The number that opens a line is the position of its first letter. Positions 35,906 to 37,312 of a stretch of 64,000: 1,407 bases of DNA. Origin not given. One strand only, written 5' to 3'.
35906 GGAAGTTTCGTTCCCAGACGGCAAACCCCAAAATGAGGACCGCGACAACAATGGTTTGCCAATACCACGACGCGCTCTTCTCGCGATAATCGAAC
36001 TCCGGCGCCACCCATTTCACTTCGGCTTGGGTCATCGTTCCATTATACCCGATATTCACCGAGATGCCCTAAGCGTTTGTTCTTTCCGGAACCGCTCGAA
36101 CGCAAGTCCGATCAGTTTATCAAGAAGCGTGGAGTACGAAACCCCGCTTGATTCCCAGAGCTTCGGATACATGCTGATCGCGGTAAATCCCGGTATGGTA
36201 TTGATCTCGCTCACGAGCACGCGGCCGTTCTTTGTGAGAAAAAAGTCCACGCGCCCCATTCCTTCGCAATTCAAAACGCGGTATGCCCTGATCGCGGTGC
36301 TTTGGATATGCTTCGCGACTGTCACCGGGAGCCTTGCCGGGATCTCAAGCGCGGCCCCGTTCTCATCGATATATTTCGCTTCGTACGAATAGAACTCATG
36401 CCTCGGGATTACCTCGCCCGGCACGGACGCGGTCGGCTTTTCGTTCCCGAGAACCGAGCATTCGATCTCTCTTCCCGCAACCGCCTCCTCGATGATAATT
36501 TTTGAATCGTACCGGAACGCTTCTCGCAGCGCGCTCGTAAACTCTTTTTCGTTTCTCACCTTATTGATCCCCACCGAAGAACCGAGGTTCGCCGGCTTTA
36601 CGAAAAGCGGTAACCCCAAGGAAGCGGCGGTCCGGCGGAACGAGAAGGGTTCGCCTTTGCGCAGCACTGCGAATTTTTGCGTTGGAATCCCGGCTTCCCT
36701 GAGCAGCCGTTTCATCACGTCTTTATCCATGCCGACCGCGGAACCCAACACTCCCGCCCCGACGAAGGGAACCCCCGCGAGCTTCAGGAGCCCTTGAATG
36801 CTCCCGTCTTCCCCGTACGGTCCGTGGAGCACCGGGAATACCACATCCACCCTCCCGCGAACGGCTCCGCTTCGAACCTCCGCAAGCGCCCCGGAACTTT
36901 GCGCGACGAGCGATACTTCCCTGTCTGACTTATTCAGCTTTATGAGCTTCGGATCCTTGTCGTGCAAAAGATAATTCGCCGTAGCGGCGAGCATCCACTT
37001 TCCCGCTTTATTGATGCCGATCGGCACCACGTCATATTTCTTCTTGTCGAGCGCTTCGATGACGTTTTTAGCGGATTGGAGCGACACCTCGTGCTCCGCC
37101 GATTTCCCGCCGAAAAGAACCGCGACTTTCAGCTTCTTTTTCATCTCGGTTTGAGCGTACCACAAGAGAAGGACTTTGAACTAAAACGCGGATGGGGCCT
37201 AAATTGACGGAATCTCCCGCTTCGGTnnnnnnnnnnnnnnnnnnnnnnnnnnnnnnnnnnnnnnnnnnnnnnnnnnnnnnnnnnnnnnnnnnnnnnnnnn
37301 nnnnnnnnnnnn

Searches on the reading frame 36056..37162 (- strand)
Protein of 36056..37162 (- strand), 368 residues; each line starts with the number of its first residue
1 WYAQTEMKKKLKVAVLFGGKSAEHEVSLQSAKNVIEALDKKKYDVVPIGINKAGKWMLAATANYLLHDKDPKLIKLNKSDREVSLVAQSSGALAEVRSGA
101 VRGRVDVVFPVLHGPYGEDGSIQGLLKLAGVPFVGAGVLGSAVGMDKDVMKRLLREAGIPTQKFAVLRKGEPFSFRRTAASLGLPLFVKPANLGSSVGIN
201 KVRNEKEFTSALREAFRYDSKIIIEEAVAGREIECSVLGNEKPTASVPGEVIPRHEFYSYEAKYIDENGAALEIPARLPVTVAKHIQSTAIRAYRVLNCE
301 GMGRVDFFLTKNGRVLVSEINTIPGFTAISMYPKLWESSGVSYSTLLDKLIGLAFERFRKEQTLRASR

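Call 39: search_protein_families(library=pfam, proteins=[window:36056-37162:-], max_evalue=0.001)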
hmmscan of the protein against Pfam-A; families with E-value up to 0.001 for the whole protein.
window:36056-37162:- (368 aa): 6 families
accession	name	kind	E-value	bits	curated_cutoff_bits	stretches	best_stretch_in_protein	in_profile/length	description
PF07478.18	Dala_Dala_lig_C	-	7.1e-75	251.4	24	1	153-351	1-203/204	D-ala D-ala ligase C-terminus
PF01820.27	Dala_Dala_lig_N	-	2.7e-39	134.9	34.6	1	12-136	1-121/121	D-ala D-ala ligase N-terminus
PF02222.28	ATP-grasp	-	1.9e-11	44.4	27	1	153-321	2-160/179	ATP-grasp domain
PF02786.22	CPSase_L_D2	-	7.9e-08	32.5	19.8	1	146-322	1-178/211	Carbamoyl-phosphate synthase L chain, ATP binding domain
PF01071.24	GARS_A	-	1.3e-05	25.6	27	1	146-242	2-103/194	Phosphoribosylglycinamide synthetase, ATP-grasp (A) domain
PF13535.11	ATP-grasp_4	-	2.7e-05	24.3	27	1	184-322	3-150/160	ATP-grasp domain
